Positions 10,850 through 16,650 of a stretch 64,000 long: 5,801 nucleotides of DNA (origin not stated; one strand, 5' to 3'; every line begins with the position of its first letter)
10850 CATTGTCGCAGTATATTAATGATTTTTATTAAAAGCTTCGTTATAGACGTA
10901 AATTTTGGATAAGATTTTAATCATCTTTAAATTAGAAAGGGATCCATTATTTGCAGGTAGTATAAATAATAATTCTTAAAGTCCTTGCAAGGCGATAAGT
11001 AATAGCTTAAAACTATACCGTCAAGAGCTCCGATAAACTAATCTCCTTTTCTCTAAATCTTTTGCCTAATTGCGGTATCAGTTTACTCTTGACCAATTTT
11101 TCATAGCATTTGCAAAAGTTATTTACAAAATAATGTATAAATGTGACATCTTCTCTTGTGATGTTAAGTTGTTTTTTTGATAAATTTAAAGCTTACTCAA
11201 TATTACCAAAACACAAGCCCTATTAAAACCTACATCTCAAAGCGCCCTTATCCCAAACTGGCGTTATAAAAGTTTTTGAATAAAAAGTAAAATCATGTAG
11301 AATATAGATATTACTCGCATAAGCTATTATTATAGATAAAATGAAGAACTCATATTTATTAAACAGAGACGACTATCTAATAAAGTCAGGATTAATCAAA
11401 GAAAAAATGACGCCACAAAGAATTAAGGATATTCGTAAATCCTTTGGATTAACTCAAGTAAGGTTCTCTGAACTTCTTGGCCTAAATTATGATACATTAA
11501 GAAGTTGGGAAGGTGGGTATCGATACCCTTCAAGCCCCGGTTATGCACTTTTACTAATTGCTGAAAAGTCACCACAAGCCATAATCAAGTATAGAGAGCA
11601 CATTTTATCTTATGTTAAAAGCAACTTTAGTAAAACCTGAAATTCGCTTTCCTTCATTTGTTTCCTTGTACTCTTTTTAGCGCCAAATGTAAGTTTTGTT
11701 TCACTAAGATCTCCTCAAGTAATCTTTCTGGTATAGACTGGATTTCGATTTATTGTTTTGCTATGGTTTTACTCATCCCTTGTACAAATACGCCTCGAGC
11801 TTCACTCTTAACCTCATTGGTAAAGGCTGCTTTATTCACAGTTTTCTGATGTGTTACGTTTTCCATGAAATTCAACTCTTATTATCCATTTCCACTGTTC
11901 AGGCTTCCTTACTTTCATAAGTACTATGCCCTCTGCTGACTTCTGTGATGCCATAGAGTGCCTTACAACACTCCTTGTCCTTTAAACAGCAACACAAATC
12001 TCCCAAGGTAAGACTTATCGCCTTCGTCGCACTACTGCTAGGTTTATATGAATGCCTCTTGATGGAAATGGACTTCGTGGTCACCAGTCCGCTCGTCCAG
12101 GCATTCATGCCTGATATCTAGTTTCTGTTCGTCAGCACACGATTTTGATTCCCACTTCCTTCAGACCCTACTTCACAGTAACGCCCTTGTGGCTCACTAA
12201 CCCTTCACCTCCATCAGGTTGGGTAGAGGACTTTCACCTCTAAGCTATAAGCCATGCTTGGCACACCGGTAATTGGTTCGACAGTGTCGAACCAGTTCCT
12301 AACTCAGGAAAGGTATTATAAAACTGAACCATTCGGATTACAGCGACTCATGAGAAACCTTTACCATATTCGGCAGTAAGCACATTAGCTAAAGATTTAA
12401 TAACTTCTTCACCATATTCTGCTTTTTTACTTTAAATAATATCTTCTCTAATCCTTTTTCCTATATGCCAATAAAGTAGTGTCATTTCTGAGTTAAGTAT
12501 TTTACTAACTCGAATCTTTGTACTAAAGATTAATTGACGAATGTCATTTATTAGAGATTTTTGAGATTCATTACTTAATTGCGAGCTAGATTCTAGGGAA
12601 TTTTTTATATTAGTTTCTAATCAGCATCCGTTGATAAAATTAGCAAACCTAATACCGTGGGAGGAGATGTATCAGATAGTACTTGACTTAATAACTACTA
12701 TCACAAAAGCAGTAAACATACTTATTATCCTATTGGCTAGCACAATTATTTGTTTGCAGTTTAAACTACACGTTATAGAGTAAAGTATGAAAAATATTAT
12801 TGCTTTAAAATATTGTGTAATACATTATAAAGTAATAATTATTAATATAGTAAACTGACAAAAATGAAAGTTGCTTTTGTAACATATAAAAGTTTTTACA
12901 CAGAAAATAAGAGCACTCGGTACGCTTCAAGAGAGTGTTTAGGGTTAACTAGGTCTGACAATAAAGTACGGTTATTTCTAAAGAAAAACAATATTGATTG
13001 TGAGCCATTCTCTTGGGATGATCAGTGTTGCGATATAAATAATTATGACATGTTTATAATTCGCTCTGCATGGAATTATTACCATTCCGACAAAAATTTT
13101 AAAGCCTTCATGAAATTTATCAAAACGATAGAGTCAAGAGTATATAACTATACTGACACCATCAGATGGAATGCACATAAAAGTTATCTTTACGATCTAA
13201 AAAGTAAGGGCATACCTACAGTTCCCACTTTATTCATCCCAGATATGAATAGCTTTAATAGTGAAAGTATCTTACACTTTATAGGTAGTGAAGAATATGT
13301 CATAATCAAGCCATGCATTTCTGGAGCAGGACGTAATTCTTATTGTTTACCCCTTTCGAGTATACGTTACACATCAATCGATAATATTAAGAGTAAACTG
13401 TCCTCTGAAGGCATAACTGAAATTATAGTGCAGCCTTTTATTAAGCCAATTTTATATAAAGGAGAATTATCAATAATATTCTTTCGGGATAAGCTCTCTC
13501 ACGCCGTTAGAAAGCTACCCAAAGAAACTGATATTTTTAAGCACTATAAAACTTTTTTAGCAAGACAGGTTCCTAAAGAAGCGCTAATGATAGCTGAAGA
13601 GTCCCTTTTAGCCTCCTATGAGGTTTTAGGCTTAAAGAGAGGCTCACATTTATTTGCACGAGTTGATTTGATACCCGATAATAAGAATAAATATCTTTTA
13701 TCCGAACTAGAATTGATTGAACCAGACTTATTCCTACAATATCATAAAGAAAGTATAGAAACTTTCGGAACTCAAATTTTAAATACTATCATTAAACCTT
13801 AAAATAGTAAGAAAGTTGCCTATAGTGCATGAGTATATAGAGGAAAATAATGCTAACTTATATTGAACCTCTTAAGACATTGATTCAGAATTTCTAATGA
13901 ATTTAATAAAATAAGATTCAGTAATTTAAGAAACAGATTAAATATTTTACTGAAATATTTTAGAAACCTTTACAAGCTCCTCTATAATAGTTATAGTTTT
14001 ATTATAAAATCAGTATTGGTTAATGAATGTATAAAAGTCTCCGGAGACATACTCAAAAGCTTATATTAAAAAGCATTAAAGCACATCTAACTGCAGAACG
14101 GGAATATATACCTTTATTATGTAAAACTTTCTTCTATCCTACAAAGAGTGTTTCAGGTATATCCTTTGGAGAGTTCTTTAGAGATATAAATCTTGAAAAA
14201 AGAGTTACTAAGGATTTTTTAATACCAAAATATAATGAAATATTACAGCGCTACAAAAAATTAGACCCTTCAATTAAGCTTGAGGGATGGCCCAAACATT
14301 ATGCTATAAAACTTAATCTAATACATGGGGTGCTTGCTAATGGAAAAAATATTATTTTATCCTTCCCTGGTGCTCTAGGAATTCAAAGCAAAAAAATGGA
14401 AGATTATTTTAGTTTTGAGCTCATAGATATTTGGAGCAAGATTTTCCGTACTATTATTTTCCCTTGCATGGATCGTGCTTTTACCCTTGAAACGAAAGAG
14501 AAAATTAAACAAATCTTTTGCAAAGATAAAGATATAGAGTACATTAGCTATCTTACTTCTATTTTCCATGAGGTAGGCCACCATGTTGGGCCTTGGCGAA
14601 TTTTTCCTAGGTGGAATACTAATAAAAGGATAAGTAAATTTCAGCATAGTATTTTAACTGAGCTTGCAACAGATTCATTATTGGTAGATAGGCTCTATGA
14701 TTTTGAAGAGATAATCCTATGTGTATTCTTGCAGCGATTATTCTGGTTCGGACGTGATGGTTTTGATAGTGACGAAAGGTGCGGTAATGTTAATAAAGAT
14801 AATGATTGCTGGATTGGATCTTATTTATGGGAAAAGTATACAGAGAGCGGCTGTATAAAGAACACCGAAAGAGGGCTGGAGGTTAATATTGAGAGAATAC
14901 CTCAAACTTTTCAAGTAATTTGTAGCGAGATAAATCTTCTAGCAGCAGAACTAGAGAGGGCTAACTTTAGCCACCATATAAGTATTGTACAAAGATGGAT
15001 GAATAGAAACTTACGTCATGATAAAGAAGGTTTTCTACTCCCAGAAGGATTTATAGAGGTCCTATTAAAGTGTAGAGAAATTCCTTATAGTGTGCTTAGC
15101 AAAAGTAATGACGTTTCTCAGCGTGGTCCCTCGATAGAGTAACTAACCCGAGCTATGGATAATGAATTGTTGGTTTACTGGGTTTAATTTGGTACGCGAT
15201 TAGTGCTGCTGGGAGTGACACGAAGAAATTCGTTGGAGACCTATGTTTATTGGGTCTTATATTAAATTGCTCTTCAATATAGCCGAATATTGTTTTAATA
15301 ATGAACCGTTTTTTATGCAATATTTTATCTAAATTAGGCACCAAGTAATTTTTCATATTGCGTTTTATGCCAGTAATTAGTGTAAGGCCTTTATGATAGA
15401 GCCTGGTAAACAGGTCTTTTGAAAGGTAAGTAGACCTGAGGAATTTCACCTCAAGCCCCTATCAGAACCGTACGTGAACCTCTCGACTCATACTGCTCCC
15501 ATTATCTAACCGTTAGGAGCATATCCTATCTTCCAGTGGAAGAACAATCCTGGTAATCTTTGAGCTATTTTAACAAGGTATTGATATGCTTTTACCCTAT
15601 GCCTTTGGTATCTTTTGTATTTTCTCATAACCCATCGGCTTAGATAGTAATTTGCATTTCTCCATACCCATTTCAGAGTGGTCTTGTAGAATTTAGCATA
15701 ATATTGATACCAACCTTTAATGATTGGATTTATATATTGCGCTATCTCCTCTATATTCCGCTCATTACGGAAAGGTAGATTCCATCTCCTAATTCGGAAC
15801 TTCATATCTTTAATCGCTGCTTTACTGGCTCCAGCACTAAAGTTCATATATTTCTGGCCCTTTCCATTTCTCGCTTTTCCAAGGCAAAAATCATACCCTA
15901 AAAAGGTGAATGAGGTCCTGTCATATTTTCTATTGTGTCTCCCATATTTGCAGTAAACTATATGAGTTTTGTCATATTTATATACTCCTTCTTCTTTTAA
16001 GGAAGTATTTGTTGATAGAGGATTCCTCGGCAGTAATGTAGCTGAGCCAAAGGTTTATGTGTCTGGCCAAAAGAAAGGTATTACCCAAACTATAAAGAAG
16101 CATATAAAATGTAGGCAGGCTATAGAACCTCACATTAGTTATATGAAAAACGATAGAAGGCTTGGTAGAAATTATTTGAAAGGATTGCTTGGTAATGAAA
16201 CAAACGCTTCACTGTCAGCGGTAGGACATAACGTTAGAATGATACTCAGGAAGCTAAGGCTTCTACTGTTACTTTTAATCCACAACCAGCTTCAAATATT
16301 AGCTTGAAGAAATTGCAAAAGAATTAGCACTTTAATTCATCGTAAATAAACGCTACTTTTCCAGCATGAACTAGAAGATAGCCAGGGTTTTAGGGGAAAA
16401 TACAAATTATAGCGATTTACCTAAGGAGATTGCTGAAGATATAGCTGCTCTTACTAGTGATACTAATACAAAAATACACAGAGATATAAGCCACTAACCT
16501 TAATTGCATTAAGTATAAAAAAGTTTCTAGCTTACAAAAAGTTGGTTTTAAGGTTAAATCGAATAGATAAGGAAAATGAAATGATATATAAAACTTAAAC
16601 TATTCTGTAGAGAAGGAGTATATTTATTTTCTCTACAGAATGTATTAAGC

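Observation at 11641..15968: Two order-swapped group II intron fragments, in different host genes, bracket an intact two-gene cargo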

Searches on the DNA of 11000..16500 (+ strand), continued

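Call 28: search_rna_families(sources=[L004, L005, L006, L007, L008, L009], threshold=gathering)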
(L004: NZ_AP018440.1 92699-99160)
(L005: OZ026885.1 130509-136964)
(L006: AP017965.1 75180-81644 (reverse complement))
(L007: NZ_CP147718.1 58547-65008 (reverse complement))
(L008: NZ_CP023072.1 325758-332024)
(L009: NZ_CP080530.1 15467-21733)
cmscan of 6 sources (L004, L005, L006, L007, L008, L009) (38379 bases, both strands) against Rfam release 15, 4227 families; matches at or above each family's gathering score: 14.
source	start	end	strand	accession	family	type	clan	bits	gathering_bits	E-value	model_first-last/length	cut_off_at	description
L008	3085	3255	+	RF02001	group-II-D1D4-3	Intron;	CL00102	137.9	32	1.3e-28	1-170/170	no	Group II catalytic intron D1-D4-3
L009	3085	3254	+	RF02001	group-II-D1D4-3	Intron;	CL00102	135.7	32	4.3e-28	1-170/170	no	Group II catalytic intron D1-D4-3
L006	1732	1848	+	RF01999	group-II-D1D4-2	Intron;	CL00102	115.1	36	2.9e-23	1-118/118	no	Group II catalytic intron D1-D4-2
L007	1731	1849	+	RF01999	group-II-D1D4-2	Intron;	CL00102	107.4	36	2.2e-21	1-118/118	no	Group II catalytic intron D1-D4-2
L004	1741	1856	+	RF01999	group-II-D1D4-2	Intron;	CL00102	105.3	36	7.2e-21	1-118/118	no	Group II catalytic intron D1-D4-2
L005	1741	1855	+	RF01999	group-II-D1D4-2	Intron;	CL00102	102.3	36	3.8e-20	1-118/118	no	Group II catalytic intron D1-D4-2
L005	3470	3545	+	RF00029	Intron_gpII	Intron;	-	57.3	40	7.5e-09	1-77/77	no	Group II catalytic intron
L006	4392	4432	+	RF04357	Plastid-ndhA-ndhB-2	Intron;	CL00155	57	53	1.5e-10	1-41/41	no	Plastid-ndhA-ndhB-2 group II-D5 intron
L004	3470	3545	+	RF00029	Intron_gpII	Intron;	-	56.3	40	1.3e-08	1-77/77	no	Group II catalytic intron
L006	3470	3545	+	RF00029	Intron_gpII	Intron;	-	52.9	40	9.3e-08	1-77/77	no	Group II catalytic intron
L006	4393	4467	+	RF00029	Intron_gpII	Intron;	-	51.9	40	1.6e-07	1-77/77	no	Group II catalytic intron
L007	3470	3545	+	RF00029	Intron_gpII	Intron;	-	44.6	40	9.9e-06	1-77/77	no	Group II catalytic intron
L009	3295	3390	+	RF01998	group-II-D1D4-1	Intron;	CL00102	39.6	35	0.00068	1-84/84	no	Group II catalytic intron D1-D4-1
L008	3295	3390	+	RF01998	group-II-D1D4-1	Intron;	CL00102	37.1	35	0.0024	1-84/84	no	Group II catalytic intron D1-D4-1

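Call 41: search_rna_families(sources=[L012, L013, L033, L017, L037, L035, L014], threshold=gathering)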
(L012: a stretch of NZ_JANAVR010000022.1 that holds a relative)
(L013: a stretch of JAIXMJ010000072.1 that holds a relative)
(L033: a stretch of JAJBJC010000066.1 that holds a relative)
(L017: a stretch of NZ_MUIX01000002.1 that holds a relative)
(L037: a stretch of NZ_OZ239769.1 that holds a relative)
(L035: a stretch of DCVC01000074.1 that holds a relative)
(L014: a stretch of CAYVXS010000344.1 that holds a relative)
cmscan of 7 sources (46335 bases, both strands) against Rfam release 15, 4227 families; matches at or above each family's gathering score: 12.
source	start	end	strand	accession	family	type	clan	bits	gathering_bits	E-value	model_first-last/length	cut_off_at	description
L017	2741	2854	+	RF01999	group-II-D1D4-2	Intron;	CL00102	106.5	36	4.3e-21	1-118/118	no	Group II catalytic intron D1-D4-2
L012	2733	2847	+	RF01999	group-II-D1D4-2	Intron;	CL00102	105.9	36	6.3e-21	1-118/118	no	Group II catalytic intron D1-D4-2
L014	818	932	+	RF01999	group-II-D1D4-2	Intron;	CL00102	105.7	36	6.8e-21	1-118/118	no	Group II catalytic intron D1-D4-2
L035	2742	2856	+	RF01999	group-II-D1D4-2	Intron;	CL00102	105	36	1e-20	1-118/118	no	Group II catalytic intron D1-D4-2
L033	1337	1451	+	RF01999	group-II-D1D4-2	Intron;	CL00102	96.7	36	1.1e-18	1-118/118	no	Group II catalytic intron D1-D4-2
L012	4471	4545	+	RF00029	Intron_gpII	Intron;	-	60.3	40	1.7e-09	1-77/77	no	Group II catalytic intron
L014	2546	2621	+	RF00029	Intron_gpII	Intron;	-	56.4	40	1.5e-08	1-77/77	no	Group II catalytic intron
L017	4472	4548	+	RF00029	Intron_gpII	Intron;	-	55.4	40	2.7e-08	1-77/77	no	Group II catalytic intron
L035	4470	4545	+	RF00029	Intron_gpII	Intron;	-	54.7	40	3.9e-08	1-77/77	no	Group II catalytic intron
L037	4482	4557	+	RF00029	Intron_gpII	Intron;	-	45.6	40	6.8e-06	1-77/77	no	Group II catalytic intron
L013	3720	3828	+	RF00029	Intron_gpII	Intron;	-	45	40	9.5e-06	1-77/77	no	Group II catalytic intron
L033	2970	3050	+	RF00029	Intron_gpII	Intron;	-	44.6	40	1.2e-05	1-77/77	no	Group II catalytic intron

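Call 57: search_rna_families(source=L049, threshold=gathering)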
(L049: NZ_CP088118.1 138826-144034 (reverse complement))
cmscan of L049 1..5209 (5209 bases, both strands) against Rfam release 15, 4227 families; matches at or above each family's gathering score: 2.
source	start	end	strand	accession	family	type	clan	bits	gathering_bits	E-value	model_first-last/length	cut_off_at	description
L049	1500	1618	+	RF01999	group-II-D1D4-2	Intron;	CL00102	108.5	36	1.6e-22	1-118/118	no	Group II catalytic intron D1-D4-2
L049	3238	3314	+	RF00029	Intron_gpII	Intron;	-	47.6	40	2.5e-07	1-77/77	no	Group II catalytic intron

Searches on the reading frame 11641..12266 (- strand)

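Call 48: search_solved_structures(query=L009:3477-4859:+, max_evalue=0.00001)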
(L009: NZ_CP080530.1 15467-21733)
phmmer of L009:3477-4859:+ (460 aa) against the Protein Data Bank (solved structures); distinct sequences matched with E-value up to 0.00001: 14.
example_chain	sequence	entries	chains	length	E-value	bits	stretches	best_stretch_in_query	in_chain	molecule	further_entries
6ar1_A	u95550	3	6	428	1.3e-150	505.3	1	48-454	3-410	GsI-IIC RT | Trt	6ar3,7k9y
7uim_D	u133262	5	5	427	1e-98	334.3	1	45-451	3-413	Group II intron reverse transcriptase/maturase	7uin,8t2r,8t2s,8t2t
5hhj_A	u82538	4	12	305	1.2e-83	284.6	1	44-329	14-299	Retron-type reverse transcriptase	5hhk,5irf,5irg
5hhl_A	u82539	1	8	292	2.5e-82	280.3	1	45-322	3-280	Retron-type reverse transcriptase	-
5g2x_C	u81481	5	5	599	2.1e-40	142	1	60-269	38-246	GROUP II INTRON-ENCODED PROTEIN LTRA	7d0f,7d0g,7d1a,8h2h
6me0_C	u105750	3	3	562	9.2e-40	139.9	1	60-394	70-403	Maturase reverse transcriptase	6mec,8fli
7kft_D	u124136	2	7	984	3.3e-31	111.8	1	96-324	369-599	Cas6-RT-Cas1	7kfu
9ioa_A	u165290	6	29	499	6.1e-16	61.4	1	92-306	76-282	RNA-dependent DNA polymerase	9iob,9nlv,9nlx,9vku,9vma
9d5x_A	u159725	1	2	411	1.2e-15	60.5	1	47-320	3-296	Group II intron-like 4 reverse transcriptase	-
9d4s_A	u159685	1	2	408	1.3e-15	60.3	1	48-320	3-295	Group II intron-like 4 reverse transcriptase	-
8bgj_A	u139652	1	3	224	2.7e-13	52.7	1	149-319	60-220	RNA-directed DNA polymerase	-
8ub7_A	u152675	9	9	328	2e-07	33.4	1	81-375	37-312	Reverse transcriptase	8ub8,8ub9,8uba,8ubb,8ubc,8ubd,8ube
9i2f_C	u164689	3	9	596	9.5e-06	27.8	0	110-275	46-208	Retron Ec67 protein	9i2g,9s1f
9lm3_A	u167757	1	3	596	9.5e-06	27.8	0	110-275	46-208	Retron Ec67 protein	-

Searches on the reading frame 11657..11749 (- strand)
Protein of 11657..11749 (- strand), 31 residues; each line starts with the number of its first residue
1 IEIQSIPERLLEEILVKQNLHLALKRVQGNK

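Call 50: search_solved_structures(query=window:11657-11749:-, max_evalue=10, show_alignments=3)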
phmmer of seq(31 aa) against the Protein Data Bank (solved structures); distinct sequences matched with E-value up to 10: 2.
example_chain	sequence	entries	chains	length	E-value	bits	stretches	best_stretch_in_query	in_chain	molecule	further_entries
5a5c_A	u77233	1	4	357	0.14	15.7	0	2-28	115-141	LRRTM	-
6ar1_A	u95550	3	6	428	1.3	12.9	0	10-30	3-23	GsI-IIC RT | Trt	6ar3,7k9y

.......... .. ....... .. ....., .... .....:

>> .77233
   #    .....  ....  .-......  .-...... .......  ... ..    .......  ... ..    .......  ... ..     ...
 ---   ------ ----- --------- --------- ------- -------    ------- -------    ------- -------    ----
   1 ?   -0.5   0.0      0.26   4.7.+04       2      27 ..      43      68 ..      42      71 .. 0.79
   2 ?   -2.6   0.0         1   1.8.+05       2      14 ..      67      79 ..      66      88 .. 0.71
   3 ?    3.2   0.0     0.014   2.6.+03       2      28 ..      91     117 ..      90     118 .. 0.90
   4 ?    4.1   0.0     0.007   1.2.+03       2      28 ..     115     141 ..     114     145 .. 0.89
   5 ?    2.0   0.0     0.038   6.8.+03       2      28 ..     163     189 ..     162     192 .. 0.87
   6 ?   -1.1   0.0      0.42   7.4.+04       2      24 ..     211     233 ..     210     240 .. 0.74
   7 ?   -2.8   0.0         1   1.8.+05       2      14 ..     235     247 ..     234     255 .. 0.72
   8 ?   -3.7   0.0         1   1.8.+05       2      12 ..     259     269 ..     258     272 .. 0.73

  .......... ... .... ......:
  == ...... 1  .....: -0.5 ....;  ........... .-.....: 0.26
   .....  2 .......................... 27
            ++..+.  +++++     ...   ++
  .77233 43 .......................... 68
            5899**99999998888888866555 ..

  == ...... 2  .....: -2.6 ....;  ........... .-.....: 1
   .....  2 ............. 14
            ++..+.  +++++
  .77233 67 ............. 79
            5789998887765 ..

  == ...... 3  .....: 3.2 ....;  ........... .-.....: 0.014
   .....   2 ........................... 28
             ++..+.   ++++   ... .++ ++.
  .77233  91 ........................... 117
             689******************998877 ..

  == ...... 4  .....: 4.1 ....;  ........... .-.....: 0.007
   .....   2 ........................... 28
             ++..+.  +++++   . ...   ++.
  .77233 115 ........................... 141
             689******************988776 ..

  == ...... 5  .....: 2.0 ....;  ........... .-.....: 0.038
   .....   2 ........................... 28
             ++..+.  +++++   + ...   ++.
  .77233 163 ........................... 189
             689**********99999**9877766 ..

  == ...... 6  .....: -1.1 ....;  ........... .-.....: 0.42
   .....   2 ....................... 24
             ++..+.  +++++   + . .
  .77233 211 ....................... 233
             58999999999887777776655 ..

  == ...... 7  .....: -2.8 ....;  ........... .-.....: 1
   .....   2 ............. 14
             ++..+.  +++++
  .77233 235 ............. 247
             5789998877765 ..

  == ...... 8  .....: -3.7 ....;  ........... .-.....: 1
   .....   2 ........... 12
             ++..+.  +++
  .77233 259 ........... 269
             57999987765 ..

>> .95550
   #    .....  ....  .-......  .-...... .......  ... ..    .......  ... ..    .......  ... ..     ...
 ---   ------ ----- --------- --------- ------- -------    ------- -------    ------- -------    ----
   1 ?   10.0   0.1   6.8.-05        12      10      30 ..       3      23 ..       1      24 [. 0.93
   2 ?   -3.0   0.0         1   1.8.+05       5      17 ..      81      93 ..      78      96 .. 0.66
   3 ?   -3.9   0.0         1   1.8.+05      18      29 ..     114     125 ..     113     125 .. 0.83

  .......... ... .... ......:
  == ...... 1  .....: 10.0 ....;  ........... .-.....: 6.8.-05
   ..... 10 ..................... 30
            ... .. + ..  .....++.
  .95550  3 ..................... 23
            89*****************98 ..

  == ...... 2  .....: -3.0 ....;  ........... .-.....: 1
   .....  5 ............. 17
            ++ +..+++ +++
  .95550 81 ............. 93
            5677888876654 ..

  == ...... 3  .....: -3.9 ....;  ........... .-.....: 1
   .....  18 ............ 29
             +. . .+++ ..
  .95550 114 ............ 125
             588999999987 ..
